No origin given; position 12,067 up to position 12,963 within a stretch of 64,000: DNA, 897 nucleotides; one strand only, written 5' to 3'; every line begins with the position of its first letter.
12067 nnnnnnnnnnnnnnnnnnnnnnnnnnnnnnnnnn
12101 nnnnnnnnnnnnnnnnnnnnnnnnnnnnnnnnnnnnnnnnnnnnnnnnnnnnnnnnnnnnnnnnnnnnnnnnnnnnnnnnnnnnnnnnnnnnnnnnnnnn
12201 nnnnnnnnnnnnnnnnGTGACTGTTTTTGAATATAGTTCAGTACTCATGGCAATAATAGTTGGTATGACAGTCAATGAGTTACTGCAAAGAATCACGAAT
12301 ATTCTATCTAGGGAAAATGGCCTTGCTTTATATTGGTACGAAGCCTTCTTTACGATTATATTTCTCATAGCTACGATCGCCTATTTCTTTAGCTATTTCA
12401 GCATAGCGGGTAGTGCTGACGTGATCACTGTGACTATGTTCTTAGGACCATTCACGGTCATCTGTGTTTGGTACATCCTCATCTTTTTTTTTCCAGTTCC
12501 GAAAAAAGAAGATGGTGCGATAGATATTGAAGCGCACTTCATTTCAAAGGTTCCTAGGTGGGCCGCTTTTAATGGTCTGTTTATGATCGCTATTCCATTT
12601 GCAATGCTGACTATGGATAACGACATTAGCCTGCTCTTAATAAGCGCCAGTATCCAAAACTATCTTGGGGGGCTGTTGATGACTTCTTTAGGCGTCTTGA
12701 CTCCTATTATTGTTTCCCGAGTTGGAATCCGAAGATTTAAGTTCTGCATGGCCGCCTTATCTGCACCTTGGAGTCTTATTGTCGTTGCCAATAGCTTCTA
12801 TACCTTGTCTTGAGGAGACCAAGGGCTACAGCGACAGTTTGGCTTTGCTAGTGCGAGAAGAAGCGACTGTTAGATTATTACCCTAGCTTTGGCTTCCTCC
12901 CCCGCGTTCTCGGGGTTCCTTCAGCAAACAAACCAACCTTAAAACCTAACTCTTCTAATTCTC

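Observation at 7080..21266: Paralog array: TolB-like anchored beta-propeller genes, each paired divergently with a small single-TM protein, in various states of decay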

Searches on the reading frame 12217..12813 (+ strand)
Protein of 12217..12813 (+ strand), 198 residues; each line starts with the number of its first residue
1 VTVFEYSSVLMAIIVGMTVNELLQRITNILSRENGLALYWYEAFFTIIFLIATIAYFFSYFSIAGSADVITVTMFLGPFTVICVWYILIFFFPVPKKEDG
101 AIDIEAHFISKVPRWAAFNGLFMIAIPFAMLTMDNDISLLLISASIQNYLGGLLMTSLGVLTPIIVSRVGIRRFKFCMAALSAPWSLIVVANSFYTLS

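Call 3: search_protein_families(library=pfam, proteins=[window:12217-12813:+], max_evalue=0.01)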
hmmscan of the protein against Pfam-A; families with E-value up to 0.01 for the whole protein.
window:12217-12813:+ (198 aa): 0 families

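Call 4: search_protein_families(library=ncbifam, proteins=[window:12217-12813:+], max_evalue=0.01)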
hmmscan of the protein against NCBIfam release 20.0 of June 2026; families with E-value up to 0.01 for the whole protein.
window:12217-12813:+ (198 aa): 0 families

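Call 53: search_protein_families(library=padloc, proteins=[window:12217-12813:+], max_evalue=0.01)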
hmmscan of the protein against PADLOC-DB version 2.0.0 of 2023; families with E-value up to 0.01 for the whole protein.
window:12217-12813:+ (198 aa): 0 families

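Call 72: search_protein_families(library=phrogs, proteins=[window:12217-12813:+, L074:11252-11725:+, L074:11738-12247:+], max_evalue=0.01)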
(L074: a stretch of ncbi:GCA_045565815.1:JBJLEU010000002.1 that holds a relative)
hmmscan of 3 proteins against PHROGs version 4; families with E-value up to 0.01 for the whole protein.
window:12217-12813:+ (198 aa): 0 families

L074:11252-11725:+ (157 aa): 0 families

L074:11738-12247:+ (169 aa): 0 families

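Call 93: search_protein_families(library=pfam, proteins=[L078:8377-9276:-, L078:7972-8364:-, L078:6165-6632:+, L078:7248-7697:+], max_evalue=0.1)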
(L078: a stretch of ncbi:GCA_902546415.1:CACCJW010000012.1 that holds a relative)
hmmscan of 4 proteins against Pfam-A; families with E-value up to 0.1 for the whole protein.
L078:8377-9276:- (299 aa): 0 families

L078:7972-8364:- (130 aa): 0 families

L078:6165-6632:+ (155 aa): 1 family
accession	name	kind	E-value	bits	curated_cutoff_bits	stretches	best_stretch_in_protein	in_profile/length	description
PF24319.2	DUF7491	-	0.0043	17.7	30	1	110-144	33-67/90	Coiled-coil region of unknown function (DUF7491)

L078:7248-7697:+ (149 aa): 0 families
